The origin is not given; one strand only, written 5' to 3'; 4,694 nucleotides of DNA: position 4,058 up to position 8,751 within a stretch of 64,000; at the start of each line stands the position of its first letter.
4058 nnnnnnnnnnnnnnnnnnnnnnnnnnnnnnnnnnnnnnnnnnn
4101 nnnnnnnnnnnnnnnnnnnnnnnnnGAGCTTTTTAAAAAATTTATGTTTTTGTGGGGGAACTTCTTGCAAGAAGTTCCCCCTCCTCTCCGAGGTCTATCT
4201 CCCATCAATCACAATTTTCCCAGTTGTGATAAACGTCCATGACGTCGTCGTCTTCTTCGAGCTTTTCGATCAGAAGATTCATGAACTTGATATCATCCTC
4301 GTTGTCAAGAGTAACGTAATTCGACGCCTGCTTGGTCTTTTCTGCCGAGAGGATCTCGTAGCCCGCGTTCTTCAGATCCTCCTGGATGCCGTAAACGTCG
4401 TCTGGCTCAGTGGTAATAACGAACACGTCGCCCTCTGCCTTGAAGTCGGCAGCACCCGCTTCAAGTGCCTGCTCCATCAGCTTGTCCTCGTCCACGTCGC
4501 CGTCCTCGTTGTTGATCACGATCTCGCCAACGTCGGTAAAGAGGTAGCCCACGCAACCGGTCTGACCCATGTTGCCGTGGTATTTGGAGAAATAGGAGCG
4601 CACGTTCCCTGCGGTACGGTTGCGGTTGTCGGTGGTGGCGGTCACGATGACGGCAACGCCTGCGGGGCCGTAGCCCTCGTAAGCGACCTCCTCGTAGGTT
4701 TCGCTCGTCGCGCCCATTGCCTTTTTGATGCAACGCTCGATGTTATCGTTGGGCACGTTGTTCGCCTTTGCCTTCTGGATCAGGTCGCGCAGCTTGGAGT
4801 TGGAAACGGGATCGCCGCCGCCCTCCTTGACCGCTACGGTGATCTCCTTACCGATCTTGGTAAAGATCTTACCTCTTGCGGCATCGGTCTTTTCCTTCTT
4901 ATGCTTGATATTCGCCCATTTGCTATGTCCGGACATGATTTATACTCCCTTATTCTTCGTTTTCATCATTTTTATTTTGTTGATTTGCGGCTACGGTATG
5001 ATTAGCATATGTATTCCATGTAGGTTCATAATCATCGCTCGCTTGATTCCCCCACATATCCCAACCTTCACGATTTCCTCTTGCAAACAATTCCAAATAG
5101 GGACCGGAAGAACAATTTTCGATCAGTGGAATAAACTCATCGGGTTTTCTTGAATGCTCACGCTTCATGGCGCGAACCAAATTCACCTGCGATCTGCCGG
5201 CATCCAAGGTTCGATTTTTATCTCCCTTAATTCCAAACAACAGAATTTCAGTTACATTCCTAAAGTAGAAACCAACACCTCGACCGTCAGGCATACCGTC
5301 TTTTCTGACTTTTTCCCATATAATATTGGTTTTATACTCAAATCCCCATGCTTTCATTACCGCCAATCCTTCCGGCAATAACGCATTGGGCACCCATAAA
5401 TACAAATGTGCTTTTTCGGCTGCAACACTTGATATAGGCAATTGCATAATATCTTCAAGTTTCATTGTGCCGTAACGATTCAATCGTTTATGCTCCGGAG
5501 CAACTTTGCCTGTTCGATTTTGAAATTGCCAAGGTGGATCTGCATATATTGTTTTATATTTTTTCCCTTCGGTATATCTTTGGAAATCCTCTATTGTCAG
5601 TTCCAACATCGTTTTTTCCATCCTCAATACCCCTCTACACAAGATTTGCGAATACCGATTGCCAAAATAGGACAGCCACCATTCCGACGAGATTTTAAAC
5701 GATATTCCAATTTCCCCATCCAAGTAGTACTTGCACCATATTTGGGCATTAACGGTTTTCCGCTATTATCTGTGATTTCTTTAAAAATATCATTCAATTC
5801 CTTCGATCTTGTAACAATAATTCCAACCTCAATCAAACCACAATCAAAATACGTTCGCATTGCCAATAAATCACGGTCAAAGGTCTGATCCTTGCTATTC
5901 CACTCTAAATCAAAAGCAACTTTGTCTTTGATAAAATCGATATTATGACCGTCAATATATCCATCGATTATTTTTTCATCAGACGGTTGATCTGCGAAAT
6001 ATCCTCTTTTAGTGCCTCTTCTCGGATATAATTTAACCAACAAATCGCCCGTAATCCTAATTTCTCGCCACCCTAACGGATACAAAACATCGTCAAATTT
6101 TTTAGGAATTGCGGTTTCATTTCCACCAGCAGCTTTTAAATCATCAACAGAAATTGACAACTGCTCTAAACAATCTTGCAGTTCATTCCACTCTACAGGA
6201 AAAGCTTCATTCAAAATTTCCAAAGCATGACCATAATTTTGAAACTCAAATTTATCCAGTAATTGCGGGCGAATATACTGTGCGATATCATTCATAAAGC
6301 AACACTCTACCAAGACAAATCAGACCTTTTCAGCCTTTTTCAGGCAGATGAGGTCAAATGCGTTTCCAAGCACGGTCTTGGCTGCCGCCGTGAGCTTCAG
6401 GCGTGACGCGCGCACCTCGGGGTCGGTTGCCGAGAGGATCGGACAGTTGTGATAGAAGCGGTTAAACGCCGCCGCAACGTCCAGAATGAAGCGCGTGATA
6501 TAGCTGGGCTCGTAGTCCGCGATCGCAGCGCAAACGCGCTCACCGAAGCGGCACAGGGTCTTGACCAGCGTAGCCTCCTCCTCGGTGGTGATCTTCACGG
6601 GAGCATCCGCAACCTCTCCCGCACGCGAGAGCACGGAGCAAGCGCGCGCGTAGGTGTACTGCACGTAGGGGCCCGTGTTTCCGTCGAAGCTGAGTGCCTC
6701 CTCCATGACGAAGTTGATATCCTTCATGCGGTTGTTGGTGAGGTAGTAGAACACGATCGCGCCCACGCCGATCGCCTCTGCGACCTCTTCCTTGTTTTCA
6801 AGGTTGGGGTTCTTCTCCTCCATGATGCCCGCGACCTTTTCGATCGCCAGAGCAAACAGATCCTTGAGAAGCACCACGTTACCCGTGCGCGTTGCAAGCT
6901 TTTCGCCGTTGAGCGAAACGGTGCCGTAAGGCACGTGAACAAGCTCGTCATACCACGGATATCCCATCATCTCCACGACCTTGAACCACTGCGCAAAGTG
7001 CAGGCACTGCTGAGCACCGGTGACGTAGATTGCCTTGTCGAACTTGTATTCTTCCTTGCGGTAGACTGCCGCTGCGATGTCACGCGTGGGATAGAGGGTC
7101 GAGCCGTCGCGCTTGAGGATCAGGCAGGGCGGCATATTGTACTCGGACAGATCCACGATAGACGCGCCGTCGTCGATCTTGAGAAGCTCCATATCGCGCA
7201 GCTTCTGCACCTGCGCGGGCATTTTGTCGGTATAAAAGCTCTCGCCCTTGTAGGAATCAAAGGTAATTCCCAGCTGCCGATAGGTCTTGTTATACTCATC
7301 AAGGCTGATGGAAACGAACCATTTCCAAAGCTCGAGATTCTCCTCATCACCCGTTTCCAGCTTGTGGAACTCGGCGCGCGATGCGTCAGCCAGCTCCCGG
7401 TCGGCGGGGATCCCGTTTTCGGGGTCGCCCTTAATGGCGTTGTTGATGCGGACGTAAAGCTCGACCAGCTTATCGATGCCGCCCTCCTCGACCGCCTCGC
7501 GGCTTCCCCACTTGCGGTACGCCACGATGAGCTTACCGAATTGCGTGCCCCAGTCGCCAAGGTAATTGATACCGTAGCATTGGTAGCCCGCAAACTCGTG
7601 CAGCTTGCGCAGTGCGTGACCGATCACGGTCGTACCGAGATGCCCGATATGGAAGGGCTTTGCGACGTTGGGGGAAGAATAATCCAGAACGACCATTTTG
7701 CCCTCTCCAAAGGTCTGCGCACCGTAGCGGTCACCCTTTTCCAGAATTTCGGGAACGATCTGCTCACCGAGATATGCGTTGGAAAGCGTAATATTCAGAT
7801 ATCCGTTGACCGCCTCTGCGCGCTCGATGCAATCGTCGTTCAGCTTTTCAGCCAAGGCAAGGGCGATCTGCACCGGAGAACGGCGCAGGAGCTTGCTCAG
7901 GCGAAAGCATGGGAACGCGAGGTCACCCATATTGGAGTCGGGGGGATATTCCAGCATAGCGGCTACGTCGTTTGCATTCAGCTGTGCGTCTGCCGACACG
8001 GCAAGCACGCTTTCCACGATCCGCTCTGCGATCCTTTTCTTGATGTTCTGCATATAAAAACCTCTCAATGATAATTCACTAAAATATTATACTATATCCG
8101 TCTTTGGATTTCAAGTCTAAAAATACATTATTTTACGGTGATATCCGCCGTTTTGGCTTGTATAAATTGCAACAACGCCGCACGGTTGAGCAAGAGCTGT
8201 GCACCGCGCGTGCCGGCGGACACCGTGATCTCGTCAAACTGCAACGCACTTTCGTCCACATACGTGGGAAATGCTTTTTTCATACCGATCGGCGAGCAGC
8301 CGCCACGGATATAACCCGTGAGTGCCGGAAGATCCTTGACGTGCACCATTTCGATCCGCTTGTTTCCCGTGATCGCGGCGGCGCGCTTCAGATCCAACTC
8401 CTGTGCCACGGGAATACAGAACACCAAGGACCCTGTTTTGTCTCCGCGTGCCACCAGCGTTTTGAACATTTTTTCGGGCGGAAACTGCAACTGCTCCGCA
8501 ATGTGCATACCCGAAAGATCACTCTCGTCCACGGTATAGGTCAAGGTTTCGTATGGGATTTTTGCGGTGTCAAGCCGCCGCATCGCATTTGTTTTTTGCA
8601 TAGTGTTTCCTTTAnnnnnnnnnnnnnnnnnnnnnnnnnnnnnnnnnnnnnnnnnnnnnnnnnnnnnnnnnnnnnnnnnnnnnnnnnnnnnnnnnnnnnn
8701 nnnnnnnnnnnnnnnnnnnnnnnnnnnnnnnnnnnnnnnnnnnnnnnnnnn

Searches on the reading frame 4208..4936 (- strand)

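Call 26: search_protein_families(library=pfam, proteins=[window:4208-4936:-])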
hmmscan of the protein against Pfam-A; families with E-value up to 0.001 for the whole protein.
window:4208-4936:- (243 aa): 2 families
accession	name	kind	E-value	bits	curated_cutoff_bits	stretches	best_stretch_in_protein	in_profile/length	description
PF01709.26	Transcrip_reg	-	1.8e-55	187.5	27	1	81-239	1-160/160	TACO1/YebC second and third domain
PF20772.2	TACO1_YebC_N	-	1.1e-34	119.2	36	1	5-75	1-72/73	TACO1/YebC protein N-terminal domain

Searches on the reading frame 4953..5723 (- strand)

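Call 26: search_protein_families(library=pfam, proteins=[window:4953-5723:-])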
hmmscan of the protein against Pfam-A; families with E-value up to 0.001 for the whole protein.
window:4953-5723:- (257 aa): 1 family
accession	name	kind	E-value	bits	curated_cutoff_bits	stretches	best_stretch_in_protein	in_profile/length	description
PF05063.20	MT-A70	-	3.6e-31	108.9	23.9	1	56-227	1-172/172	MT-A70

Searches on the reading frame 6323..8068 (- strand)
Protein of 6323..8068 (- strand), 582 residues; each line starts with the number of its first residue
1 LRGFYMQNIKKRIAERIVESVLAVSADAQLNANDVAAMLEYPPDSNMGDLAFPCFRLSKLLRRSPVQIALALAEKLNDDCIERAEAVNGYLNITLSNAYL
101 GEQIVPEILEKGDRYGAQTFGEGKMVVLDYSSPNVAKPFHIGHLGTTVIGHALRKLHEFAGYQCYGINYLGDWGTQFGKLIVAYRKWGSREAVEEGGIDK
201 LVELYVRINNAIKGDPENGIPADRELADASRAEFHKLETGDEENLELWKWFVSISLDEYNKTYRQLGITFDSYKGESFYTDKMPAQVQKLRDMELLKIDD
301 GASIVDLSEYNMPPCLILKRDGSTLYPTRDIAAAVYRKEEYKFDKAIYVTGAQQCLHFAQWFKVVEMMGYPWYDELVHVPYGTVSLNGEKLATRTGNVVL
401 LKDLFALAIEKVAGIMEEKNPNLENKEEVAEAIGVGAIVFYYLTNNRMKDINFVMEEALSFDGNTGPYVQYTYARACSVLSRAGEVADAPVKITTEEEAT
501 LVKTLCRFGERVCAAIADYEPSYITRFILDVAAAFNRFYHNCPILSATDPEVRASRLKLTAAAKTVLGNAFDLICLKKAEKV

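Call 26: search_protein_families(library=pfam, proteins=[window:6323-8068:-])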
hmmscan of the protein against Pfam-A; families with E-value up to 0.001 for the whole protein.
window:6323-8068:- (582 aa): 3 families
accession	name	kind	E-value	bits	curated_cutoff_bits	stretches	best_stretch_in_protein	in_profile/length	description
PF00750.26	tRNA-synt_1d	-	6.7e-90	302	23.3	1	105-453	2-347/349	tRNA synthetases class I (R), catalytic domain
PF05746.21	DALR_1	-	1.2e-24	87.1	22.3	1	469-581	1-116/117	DALR anticodon binding domain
PF03485.21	Arg_tRNA_synt_N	-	2.3e-14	54.2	21.5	1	9-95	3-85/85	Arginyl tRNA synthetase N terminal domain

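Call 57: find_homologous_proteins(query=window:6323-8068:-, max_evalue=1e-50)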
Query window:6323-8068:- (582 aa): 8000 proteins with E <= 1e-50 among 8000 candidates; the best 120 are listed.
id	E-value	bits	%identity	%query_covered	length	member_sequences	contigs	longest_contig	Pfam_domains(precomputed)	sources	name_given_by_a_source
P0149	0.0e+0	1316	100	99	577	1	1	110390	PF05746.22,PF00750.26,PF03485.22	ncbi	-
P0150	0.0e+0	1264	95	99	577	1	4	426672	PF05746.22,PF00750.26,PF03485.22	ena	-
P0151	0.0e+0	1260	95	99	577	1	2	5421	PF05746.22,PF00750.26,PF03485.22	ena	-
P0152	0.0e+0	1239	94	99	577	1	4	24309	PF05746.22,PF00750.26,PF03485.22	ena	-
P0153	0.0e+0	1226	93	99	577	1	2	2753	PF05746.22,PF00750.26,PF03485.22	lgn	-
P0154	0.0e+0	1222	92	99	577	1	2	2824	PF05746.22,PF00750.26,PF03485.22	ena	-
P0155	0.0e+0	1186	89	99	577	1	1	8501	PF05746.22,PF00750.26,PF03485.22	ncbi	-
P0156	0.0e+0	1184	90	99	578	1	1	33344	PF05746.22,PF00750.26,PF03485.22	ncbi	-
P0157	0.0e+0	1180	89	99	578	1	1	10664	PF05746.22,PF00750.26,PF03485.22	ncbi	-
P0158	0.0e+0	1178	89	99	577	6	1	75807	PF05746.22,PF00750.26,PF03485.22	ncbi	-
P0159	0.0e+0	1177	89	99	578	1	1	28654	PF05746.22,PF00750.26,PF03485.22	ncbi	-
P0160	0.0e+0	1175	89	99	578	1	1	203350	PF05746.22,PF00750.26,PF03485.22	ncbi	-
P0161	0.0e+0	1173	88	99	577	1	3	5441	PF05746.22,PF00750.26,PF03485.22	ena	-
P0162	0.0e+0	1171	89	99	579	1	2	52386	PF05746.22,PF00750.26,PF03485.22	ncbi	-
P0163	0.0e+0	1167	89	99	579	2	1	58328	PF05746.22,PF00750.26,PF03485.22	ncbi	-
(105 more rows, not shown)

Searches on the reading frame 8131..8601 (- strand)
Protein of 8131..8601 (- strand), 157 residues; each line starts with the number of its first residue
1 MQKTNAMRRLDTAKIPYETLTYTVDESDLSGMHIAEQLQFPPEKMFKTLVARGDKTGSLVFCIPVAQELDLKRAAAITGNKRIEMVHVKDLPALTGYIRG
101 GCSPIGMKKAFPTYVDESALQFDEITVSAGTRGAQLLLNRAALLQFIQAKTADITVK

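Call 26: search_protein_families(library=pfam, proteins=[window:8131-8601:-])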
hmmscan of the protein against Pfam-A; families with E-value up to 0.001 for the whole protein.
window:8131-8601:- (157 aa): 1 family
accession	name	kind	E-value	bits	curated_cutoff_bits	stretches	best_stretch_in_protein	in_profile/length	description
PF04073.20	tRNA_edit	-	1.1e-25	90.5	25.5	1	34-146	10-123/123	Aminoacyl-tRNA editing domain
